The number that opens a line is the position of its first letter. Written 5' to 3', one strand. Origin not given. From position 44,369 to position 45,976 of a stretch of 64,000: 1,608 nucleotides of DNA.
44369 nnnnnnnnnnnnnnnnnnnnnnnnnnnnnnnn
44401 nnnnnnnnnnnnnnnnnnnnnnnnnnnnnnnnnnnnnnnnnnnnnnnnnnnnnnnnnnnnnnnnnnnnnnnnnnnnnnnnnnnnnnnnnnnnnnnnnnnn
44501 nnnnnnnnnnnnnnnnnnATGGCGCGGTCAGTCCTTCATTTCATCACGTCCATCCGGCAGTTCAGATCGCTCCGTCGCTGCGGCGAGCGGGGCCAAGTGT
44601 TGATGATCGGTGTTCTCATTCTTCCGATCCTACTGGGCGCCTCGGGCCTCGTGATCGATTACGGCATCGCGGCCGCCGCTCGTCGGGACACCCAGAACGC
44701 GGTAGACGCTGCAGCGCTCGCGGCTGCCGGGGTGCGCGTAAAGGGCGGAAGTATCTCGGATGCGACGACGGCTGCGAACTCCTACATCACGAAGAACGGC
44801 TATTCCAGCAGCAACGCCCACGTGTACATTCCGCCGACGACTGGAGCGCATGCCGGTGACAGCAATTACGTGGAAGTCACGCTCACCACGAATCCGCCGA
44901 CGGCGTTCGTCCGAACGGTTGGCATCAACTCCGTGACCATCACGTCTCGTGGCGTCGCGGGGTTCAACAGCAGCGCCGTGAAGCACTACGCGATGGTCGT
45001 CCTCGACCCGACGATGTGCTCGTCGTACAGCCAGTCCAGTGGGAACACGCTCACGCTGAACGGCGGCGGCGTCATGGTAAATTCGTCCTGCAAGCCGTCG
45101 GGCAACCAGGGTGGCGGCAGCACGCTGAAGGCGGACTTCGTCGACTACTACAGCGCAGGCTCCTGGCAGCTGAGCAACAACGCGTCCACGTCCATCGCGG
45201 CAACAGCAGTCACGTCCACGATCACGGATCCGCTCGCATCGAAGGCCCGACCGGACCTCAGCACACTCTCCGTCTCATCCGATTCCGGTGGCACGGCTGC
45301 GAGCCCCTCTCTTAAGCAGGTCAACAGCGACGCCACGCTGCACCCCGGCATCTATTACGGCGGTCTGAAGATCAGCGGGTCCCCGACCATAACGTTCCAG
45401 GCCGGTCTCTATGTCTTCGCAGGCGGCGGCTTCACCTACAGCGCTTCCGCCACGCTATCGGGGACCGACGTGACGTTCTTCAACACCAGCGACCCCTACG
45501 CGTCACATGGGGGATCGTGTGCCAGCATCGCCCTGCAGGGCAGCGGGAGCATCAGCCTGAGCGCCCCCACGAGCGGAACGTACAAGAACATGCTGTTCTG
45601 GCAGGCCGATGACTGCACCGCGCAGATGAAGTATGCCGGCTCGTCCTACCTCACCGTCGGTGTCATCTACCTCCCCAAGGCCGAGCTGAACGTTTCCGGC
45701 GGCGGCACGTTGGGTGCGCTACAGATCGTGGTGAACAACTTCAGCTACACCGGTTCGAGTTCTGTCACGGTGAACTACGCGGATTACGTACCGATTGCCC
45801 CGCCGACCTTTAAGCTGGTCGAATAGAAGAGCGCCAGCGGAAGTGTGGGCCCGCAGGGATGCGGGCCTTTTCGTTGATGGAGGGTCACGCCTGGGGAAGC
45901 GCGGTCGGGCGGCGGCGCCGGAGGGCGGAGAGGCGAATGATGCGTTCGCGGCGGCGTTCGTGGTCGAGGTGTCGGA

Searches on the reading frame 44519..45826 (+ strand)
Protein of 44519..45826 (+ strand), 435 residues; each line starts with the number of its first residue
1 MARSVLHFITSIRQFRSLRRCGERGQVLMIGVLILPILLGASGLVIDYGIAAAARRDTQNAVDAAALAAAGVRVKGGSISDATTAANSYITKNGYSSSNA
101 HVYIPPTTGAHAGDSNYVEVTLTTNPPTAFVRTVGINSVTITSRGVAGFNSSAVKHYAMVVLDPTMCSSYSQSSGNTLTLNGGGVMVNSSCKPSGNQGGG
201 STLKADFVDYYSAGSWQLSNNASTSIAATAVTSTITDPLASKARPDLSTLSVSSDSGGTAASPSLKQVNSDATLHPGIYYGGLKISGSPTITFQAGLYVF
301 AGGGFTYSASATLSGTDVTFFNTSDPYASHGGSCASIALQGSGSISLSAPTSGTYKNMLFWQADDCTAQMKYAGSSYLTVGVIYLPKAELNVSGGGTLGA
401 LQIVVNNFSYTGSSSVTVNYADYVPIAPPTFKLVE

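Call 15: search_protein_families(library=pfam, proteins=[window:44519-45826:+], max_evalue=0.01)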
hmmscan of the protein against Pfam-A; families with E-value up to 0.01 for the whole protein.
window:44519-45826:+ (435 aa): 1 family
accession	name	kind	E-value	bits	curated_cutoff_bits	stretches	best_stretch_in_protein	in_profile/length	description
PF13400.11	Tad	-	9.8e-09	35.8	22.3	1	25-70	1-45/47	Putative Flp pilus-assembly TadE/G-like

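Call 18: find_encoding_contigs(protein=window:44519-45826:+, flank=3000, max_places=6)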
Protein window:44519-45826:+ (435 aa): 1 contig read that carries it; 1 place shown.
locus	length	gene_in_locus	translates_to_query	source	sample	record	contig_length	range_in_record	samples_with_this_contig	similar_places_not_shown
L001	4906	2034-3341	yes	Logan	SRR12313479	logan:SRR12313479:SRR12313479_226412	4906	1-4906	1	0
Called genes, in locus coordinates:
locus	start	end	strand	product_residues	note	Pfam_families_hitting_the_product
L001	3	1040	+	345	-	?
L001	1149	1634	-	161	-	-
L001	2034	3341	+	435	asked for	PF13400:Tad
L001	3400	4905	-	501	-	?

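Call 19: find_related_loci(query=window:44519-45823:+, collection=genome_contigs, flank=3000)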
Query window:44519-45823:+ (435 aa) in genome_contigs; peptide patterns used: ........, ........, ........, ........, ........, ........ (x = any residue, [..] = any of these).
141 stretches matched a pattern; 2 encode a relative of the query (tblastn E <= 1e-3); 2 distinct loci.
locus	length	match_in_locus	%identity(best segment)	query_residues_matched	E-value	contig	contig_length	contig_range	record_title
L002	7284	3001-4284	24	16-394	2e-11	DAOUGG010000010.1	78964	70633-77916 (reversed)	MAG TPA_asm: Anaerolineae bacterium isolate R30_118 k103_571534, whole genome shotgun sequence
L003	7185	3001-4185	25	2-419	3e-17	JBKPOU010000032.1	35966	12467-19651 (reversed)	MAG: Pseudomonadota bacterium isolate GS_HAYS_MAG_00006 GS_HAYS_000002650312, whole genome shotgun sequence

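Call 20: find_homologous_proteins(query=window:44519-45823:+, max_evalue=0.00001)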
Query window:44519-45823:+ (435 aa): 281 proteins with E <= 0.00001 among 8000 candidates; the best 120 are listed.
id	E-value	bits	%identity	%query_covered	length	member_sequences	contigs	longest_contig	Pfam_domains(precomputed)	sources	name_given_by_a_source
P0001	1.5e-275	931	100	100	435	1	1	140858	PF13400.12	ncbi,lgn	-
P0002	8.2e-145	501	58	100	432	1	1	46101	PF13400.12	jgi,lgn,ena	-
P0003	2.9e-143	496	57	100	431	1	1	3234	PF09977.15,PF13400.12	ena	-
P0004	3.6e-139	482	56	98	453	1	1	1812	PF13400.12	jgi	jgi:putative Flp pilus-assembly TadE/G-like protein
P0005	4.6e-139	482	56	100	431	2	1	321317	PF13400.12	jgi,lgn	-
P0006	8.2e-136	471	58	93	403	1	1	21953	PF13400.12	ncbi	-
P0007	1.1e-134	468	53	97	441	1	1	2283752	PF23981.2,PF13400.12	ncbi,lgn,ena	-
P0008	1.3e-132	461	57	94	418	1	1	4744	PF23981.2,PF13400.12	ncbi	-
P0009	7.3e-132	458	55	97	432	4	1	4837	PF13400.12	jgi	-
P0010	1.8e-131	457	54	97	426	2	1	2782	PF13400.12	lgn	-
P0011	1.2e-130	454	54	93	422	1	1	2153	PF23981.2,PF13400.12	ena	-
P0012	3.6e-129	449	57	91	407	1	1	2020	PF13400.12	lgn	-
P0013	2.9e-128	446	53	97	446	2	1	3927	PF13400.12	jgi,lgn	-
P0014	6.9e-128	445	54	97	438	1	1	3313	PF07811.18,PF13400.12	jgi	jgi:Flp pilus assembly protein TadG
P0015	4.2e-125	436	52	97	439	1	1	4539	PF13400.12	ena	-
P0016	5.6e-125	436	51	97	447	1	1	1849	PF13400.12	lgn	-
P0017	1.3e-123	431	54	92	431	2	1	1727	PF13400.12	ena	-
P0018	4.0e-122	426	51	97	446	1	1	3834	PF13400.12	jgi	jgi:Flp pilus assembly protein TadG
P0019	1.1e-120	421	52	89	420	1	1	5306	PF07811.18,PF13400.12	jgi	jgi:hypothetical protein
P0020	7.7e-116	406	50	95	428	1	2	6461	PF13400.12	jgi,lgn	jgi:hypothetical protein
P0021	2.4e-115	404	49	94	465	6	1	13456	PF13400.12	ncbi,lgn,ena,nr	ncbi:MAG TPA: pilus assembly protein TadG-related protein [Candidatus Methylomirabilis sp.]|nr:pilus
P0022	4.1e-115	403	48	97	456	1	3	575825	PF13400.12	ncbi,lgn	-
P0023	1.9e-114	401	49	93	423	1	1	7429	PF09977.15,PF13400.12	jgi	jgi:hypothetical protein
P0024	1.4e-112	395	48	97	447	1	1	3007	PF13400.12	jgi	jgi:Flp pilus assembly protein TadG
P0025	1.1e-109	385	48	98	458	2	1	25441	PF23981.2,PF13400.12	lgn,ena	-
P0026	1.8e-108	381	47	94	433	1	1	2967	PF13400.12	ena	-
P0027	1.6e-107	378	45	99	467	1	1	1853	PF13400.12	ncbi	-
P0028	1.3e-95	339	44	95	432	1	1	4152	PF13400.12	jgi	jgi:hypothetical protein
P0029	1.7e-92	329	44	96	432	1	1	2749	PF13400.12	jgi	jgi:Flp pilus assembly protein TadG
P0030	2.4e-87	312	41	95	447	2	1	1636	PF07811.18,PF13400.12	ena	-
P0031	4.2e-86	308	42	95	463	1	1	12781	PF07811.18,PF13400.12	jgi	-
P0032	1.5e-81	293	41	97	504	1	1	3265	PF09977.15,PF13400.12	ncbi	-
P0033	1.1e-80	290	40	95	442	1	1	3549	PF13400.12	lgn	-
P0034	3.1e-79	285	41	96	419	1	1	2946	PF13400.12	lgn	-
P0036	9.6e-78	280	39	96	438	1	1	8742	PF09977.15,PF13400.12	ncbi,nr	ncbi:MAG: hypothetical protein IIA23_03445 [Chloroflexi bacterium]|nr:hypothetical protein [Chlorofl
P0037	2.9e-76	275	38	96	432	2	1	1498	PF09977.15,PF13400.12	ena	-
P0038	7.1e-76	274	39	96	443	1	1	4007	PF13400.12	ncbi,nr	ncbi:MAG: pilus assembly protein TadG-related protein [Dehalococcoidia bacterium]|nr:pilus assembly 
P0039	6.7e-75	271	39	97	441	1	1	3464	PF09977.15,PF13400.12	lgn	-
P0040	3.1e-73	265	39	97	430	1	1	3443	PF13400.12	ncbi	-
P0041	6.8e-73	264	39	88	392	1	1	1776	PF23981.2,PF13400.12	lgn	-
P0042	2.5e-72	262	38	93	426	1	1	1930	PF09977.15,PF13400.12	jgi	jgi:hypothetical protein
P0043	1.5e-70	256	36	96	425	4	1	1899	PF07811.18,PF13400.12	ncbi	-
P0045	7.7e-69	251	36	97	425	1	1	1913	PF13400.12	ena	-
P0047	1.5e-66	243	37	93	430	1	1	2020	PF13400.12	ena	-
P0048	1.2e-62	230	36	98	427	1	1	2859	PF13400.12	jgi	jgi:hypothetical protein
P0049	5.4e-61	225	36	92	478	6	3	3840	PF13400.12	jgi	jgi:hypothetical protein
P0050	1.2e-60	224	39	77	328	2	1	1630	PF13400.12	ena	-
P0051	1.5e-57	214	36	97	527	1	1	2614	PF13400.12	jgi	jgi:hypothetical protein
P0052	5.2e-56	209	34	92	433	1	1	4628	PF09977.15,PF13400.12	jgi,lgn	jgi:Flp pilus assembly protein TadG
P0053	6.9e-54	202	33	96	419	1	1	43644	PF13400.12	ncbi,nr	ncbi:MAG: hypothetical protein GEU80_13120 [Dehalococcoidia bacterium]|nr:hypothetical protein [Deha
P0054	2.2e-51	193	33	97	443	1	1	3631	PF13400.12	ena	-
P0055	2.0e-47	180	35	95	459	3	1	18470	PF13400.12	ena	-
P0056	5.0e-45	172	31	98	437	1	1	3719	PF13400.12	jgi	jgi:Flp pilus assembly protein TadG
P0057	4.6e-44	169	32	94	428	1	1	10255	PF13400.12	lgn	-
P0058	2.1e-43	167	36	96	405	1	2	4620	PF13400.12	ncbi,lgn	-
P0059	8.0e-43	165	31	92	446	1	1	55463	PF13400.12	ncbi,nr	ncbi:MAG: hypothetical protein HZA91_11045 [Verrucomicrobia bacterium]|nr:hypothetical protein [Verr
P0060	3.6e-42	163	32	97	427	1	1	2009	PF13400.12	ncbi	-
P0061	1.2e-41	161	33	91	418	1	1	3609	PF13400.12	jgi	jgi:hypothetical protein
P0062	4.4e-41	159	33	91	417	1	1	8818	PF13400.12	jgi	jgi:Flp pilus assembly protein TadG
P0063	3.5e-40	156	34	91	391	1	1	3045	PF13400.12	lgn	-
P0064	9.6e-40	155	34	95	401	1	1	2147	PF13400.12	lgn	-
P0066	2.3e-38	150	35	91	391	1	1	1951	PF13400.12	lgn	-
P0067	1.1e-36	145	32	94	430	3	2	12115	PF13400.12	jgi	-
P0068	2.0e-35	141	30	96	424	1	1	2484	PF13400.12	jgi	-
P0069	8.8e-35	139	34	86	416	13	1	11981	PF09977.15,PF13400.12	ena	-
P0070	1.2e-34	138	33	97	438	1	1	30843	PF13400.12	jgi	jgi:hypothetical protein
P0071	1.2e-34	138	34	94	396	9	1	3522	PF13400.12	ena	-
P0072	1.9e-34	138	29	92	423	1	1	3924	PF13400.12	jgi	jgi:hypothetical protein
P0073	5.6e-34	136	32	97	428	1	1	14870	PF13400.12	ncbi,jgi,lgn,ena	-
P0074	2.1e-33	134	32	94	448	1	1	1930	PF09977.15,PF13400.12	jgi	jgi:Flp pilus assembly protein TadG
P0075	2.3e-33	134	30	79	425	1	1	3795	PF13400.12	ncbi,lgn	-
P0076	1.9e-32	131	33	90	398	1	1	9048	PF09977.15,PF13400.12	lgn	-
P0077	2.1e-32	131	33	92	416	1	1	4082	PF13400.12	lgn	-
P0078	2.1e-32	131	29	98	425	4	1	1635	PF09977.15,PF13400.12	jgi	jgi:Flp pilus assembly protein TadG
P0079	7.0e-32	129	34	75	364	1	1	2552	PF13400.12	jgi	jgi:Putative Flp pilus-assembly TadE/G-like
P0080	1.4e-31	128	31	79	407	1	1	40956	PF13400.12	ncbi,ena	-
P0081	2.1e-31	128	31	87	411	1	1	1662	PF13400.12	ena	-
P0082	2.2e-31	127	33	94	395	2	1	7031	PF23981.2,PF13400.12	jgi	jgi:hypothetical protein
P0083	2.6e-31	127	31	79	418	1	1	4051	PF13400.12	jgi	jgi:Flp pilus assembly protein TadG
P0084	4.0e-31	127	28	87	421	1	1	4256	PF13400.12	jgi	-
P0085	2.3e-30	124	33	93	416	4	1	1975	PF13400.12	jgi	jgi:hypothetical protein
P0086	3.4e-30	124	35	75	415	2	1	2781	PF13400.12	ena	-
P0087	3.5e-30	123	27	95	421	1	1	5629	PF13400.12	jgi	jgi:Putative Flp pilus-assembly TadE/G-like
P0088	3.7e-30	123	29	82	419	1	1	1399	PF13400.12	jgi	jgi:carbon monoxide dehydrogenase subunit G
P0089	4.8e-30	123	32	87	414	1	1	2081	PF13400.12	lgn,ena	-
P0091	5.2e-30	123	46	28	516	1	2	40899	PF09977.15,PF13400.12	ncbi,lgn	ncbi:MAG: pilus assembly protein TadG-related protein [Candidatus Binataceae bacterium]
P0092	6.8e-30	123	31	78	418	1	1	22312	PF13400.12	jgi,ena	-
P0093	9.6e-30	122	30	62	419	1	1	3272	PF13400.12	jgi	jgi:hypothetical protein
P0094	1.3e-29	122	28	86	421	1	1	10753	PF13400.12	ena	-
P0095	3.6e-29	120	31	92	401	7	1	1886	PF13400.12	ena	-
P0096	4.1e-29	120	31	92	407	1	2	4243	PF23981.2,PF13400.12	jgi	jgi:Flp pilus assembly protein TadG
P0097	8.6e-29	119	30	79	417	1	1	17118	PF13400.12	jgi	jgi:hypothetical protein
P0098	1.5e-28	118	31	60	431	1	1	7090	PF13400.12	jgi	jgi:hypothetical protein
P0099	1.8e-28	118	32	92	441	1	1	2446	PF07811.18,PF13400.12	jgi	jgi:hypothetical protein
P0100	1.9e-28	118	29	83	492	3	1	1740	PF13400.12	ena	-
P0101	2.5e-28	117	30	77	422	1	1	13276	PF13400.12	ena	-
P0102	2.5e-28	117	31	83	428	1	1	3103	PF13400.12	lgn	-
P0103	3.0e-28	117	30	97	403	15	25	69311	PF23981.2,PF09977.15,PF13400.12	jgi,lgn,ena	jgi:Flp pilus assembly protein TadG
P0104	4.1e-28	117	29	91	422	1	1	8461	PF13400.12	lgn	-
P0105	6.7e-28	116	25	75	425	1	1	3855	PF13400.12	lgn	-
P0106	8.0e-28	116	29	79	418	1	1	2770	PF13400.12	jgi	jgi:hypothetical protein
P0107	3.1e-27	114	31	91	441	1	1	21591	PF13400.12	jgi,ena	-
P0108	4.4e-27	113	31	70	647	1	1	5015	PF16640.12,PF13400.12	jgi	jgi:Flp pilus assembly protein TadG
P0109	5.3e-27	113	26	79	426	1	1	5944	PF13400.12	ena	-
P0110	6.5e-27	113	27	97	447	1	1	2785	PF13400.12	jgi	jgi:Flp pilus assembly protein TadG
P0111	1.7e-26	111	31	87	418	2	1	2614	PF13400.12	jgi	jgi:hypothetical protein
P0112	2.6e-26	111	33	93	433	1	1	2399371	PF23981.2,PF13400.12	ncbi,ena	-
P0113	3.4e-26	110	31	89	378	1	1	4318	PF13400.12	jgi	jgi:hypothetical protein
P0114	5.3e-26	110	31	94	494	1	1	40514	PF13400.12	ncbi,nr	ncbi:MAG: hypothetical protein HYS12_08350 [Planctomycetes bacterium]|nr:hypothetical protein [Planc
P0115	6.5e-26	109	31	72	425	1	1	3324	PF13400.12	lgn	-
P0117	1.2e-25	109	30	92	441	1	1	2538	PF13400.12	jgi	jgi:hypothetical protein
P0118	1.4e-25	108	29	81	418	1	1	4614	PF13400.12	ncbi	-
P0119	1.6e-25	108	29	96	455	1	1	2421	PF13400.12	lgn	-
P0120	1.8e-25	108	30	92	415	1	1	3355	PF13400.12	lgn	-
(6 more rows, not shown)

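Call 22: find_related_loci(query=A1, collection=metagenome_contigs, flank=2500)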
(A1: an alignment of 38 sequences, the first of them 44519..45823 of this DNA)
Query A1 (435 aa) in metagenome_contigs; peptide patterns used: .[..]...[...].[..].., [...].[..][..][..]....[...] (x = any residue, [..] = any of these).
308 stretches matched a pattern; 243 encode a relative of the query (tblastn E <= 1e-3); the best 80 are kept; 80 distinct loci.
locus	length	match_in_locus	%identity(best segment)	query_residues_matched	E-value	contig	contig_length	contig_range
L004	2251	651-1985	61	1-435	1e-162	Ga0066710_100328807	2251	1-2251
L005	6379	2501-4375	55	15-435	4e-135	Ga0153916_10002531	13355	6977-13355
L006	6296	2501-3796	58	1-435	3e-132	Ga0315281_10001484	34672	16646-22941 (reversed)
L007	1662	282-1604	48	18-435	7e-126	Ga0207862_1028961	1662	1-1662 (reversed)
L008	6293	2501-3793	56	1-435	9e-130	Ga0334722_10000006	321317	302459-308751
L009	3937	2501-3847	48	8-435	4e-102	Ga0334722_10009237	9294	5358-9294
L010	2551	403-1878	39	16-435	6e-91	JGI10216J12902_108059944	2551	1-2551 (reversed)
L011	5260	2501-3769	42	12-435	1e-87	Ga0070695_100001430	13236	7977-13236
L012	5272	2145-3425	41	16-435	5e-86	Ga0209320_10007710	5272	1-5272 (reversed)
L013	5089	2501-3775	42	19-435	1e-84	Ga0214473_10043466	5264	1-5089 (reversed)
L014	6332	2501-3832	39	15-435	2e-81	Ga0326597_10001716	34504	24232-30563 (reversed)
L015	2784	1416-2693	42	17-435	4e-83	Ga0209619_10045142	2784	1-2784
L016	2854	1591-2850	40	17-429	3e-82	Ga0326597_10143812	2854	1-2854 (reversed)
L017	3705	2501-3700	41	16-409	2e-79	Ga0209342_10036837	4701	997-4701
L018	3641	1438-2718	41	17-435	2e-79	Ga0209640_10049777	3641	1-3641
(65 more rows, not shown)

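Call 34: find_encoding_contigs(protein=P0002, flank=4000, max_places=2)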
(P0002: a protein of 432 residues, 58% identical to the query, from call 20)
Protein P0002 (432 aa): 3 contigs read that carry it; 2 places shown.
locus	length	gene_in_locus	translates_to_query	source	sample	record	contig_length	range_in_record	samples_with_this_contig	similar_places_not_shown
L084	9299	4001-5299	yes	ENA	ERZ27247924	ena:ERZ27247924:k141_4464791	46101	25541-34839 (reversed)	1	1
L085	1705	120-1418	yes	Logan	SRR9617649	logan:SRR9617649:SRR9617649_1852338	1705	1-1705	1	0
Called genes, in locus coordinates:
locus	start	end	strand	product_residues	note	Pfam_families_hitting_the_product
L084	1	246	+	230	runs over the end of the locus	-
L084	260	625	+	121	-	-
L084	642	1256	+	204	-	-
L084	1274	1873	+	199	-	PF07291:MauE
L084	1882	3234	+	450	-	PF00930:DPPIV_N (faint), PF26549:Tricorn_N, PF26550:Tricorn_2nd (weak), PF07676:PD40 (faint)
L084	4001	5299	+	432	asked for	PF13400:Tad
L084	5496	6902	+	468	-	PF01425:Amidase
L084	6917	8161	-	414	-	-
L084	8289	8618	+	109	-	-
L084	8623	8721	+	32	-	-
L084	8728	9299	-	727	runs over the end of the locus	-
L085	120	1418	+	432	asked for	PF13400:Tad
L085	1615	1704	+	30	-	?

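Call 35: find_encoding_contigs(protein=P0007, flank=4000, max_places=2)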
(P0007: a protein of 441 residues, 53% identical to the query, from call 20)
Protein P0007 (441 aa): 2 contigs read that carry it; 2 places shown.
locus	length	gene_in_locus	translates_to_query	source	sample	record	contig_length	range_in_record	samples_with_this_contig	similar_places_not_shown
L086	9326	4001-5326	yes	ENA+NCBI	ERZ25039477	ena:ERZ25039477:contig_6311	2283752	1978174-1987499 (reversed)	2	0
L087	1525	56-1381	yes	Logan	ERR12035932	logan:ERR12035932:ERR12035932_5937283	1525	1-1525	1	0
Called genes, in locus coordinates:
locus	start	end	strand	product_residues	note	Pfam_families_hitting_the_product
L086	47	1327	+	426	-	PF13393:tRNA-synt_His, PF00587:tRNA-synt_2b, PF03129:HGTP_anticodon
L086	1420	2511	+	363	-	PF03462:PCRF, PF00472:RF-1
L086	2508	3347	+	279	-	PF17827:PrmC_N, PF05175:MTS, PF06325:PrmA (weak), PF09445:Methyltransf_15 (faint), PF13847:Methyltransf_31 (weak), PF08242:Methyltransf_12 (weak), PF13649:Methyltransf_25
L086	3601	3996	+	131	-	PF07811:TadE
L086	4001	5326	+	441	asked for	PF13400:Tad, PF23981:DUF7305 (weak)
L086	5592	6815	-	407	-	PF00478:IMPDH, PF01070:FMN_dh (weak), PF03060:NMO (weak)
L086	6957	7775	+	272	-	PF00590:TP_methylase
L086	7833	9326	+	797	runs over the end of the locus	PF05192:MutS_III (faint), PF00488:MutS_V, PF20297:MSSS, PF01713:Smr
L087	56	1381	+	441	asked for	PF13400:Tad, PF23981:DUF7305 (weak)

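Call 36: find_encoding_contigs(protein=P0006, flank=4000, max_places=2)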
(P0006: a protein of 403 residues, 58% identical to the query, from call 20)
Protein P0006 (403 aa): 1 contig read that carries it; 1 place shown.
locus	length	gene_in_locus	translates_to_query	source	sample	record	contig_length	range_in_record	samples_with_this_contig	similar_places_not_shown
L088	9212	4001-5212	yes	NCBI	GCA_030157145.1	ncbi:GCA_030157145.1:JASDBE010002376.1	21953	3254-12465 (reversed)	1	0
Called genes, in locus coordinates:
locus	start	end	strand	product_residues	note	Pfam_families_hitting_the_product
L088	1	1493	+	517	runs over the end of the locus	PF13231:PMT_2 (weak)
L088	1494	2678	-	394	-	PF13439:Glyco_transf_4, PF13579:Glyco_trans_4_4, PF20706:GT4-conflict, PF00534:Glycos_transf_1, PF13692:Glyco_trans_1_4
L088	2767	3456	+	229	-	PF13489:Methyltransf_23, PF08241:Methyltransf_11, PF08242:Methyltransf_12 (weak), PF13649:Methyltransf_25 (weak)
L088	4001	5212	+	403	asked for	PF13400:Tad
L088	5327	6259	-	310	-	PF14907:NTP_transf_5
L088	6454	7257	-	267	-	PF01061:ABC2_membrane, PF12698:ABC2_membrane_3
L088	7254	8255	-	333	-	PF00005:ABC_tran, PF13304:AAA_21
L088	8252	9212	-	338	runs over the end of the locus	PF07475:Hpr_kinase_C (weak)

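Call 37: find_encoding_contigs(protein=P0022, flank=4000, max_places=2)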
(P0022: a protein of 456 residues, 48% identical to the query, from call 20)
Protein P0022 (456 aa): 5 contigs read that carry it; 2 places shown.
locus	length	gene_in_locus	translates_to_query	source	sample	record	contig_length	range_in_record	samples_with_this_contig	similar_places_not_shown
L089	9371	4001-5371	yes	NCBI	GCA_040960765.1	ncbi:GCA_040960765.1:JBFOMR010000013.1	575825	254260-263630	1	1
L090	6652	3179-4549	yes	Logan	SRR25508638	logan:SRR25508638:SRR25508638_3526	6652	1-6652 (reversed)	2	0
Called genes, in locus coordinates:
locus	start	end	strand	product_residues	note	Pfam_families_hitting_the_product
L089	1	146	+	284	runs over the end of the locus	PF03403:PAF-AH_p_II (faint), PF12146:Hydrolase_4 (faint), PF12740:PETase, PF00561:Abhydrolase_1 (faint), PF12697:Abhydrolase_6 (weak)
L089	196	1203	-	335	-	PF00248:Aldo_ket_red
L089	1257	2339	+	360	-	PF00296:Bac_luciferase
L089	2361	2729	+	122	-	PF00903:Glyoxalase, PF18029:Glyoxalase_6 (weak)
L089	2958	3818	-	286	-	PF01842:ACT, PF00551:Formyl_trans_N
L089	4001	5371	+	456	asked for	PF13400:Tad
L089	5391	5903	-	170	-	PF21820:DUF6886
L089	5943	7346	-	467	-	PF01425:Amidase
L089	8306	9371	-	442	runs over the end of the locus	PF02771:Acyl-CoA_dh_N, PF02770:Acyl-CoA_dh_M, PF00441:Acyl-CoA_dh_1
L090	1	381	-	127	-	?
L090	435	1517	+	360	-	PF00296:Bac_luciferase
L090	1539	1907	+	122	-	PF00903:Glyoxalase, PF18029:Glyoxalase_6 (weak)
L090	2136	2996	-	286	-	PF01842:ACT, PF00551:Formyl_trans_N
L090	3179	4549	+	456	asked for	PF13400:Tad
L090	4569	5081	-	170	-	PF21820:DUF6886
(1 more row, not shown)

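Call 38: find_encoding_contigs(protein=P0003, flank=3000, max_places=1)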
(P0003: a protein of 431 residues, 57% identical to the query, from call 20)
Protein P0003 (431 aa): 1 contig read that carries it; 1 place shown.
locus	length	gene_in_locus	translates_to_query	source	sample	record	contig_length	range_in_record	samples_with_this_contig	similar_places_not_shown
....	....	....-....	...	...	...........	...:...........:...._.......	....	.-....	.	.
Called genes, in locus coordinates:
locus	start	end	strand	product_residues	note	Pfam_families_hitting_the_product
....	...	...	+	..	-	-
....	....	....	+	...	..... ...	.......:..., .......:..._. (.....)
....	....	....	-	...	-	?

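Call 39: find_encoding_contigs(protein=P0008, flank=3000, max_places=1)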
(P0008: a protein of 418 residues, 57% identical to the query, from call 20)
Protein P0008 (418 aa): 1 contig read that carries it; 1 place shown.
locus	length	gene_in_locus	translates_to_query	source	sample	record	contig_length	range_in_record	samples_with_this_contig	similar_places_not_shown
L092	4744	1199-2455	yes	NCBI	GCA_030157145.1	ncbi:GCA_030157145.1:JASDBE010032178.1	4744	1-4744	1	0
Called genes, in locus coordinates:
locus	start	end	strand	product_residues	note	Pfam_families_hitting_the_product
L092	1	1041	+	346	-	?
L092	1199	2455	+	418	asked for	PF13400:Tad, PF23981:DUF7305 (weak)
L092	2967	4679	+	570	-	-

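Call 40: find_encoding_contigs(protein=P0021, flank=3000, max_places=1)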
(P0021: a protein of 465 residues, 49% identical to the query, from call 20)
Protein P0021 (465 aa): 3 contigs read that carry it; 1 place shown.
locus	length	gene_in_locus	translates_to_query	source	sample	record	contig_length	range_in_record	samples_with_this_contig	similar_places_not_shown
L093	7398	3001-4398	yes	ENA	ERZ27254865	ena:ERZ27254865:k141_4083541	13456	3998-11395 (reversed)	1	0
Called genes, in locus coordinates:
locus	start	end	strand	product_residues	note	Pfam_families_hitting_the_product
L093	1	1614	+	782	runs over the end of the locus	PF00989:PAS, PF13426:PAS_9, PF13426:PAS_9, PF08447:PAS_3, PF08448:PAS_4, PF12860:PAS_7, PF00990:GGDEF, PF00563:EAL, +2 more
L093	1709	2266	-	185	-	-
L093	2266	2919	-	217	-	PF07638:Sigma70_ECF (weak), PF04542:Sigma70_r2, PF08281:Sigma70_r4_2, PF04545:Sigma70_r4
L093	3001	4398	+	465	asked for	PF13400:Tad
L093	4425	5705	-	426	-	PF01208:URO-D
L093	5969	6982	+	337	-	PF01208:URO-D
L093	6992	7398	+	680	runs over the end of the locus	PF05378:Hydant_A_N, PF01968:Hydantoinase_A, PF19278:Hydant_A_C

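Call 41: find_encoding_contigs(protein=P0025, flank=3000, max_places=1)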
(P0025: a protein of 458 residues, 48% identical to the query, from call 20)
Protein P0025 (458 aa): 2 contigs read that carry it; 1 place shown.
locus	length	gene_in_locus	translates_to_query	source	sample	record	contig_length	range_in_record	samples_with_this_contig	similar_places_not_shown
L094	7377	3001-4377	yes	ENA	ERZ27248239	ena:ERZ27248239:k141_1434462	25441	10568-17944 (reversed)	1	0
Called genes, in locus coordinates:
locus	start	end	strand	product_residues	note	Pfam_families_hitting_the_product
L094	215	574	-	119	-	PF11950:DUF3467 (weak)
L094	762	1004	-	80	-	-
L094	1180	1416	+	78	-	-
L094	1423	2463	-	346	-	PF01180:DHO_dh, PF03060:NMO (weak)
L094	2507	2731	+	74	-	-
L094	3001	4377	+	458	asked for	PF13400:Tad, PF23981:DUF7305 (weak)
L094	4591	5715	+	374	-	PF13400:Tad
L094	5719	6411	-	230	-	PF00702:Hydrolase, PF12710:HAD, PF13419:HAD_2, PF13242:Hydrolase_like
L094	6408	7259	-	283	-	PF05175:MTS (faint), PF13847:Methyltransf_31, PF08241:Methyltransf_11, PF08242:Methyltransf_12 (weak), PF13649:Methyltransf_25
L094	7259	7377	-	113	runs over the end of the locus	PF00581:Rhodanese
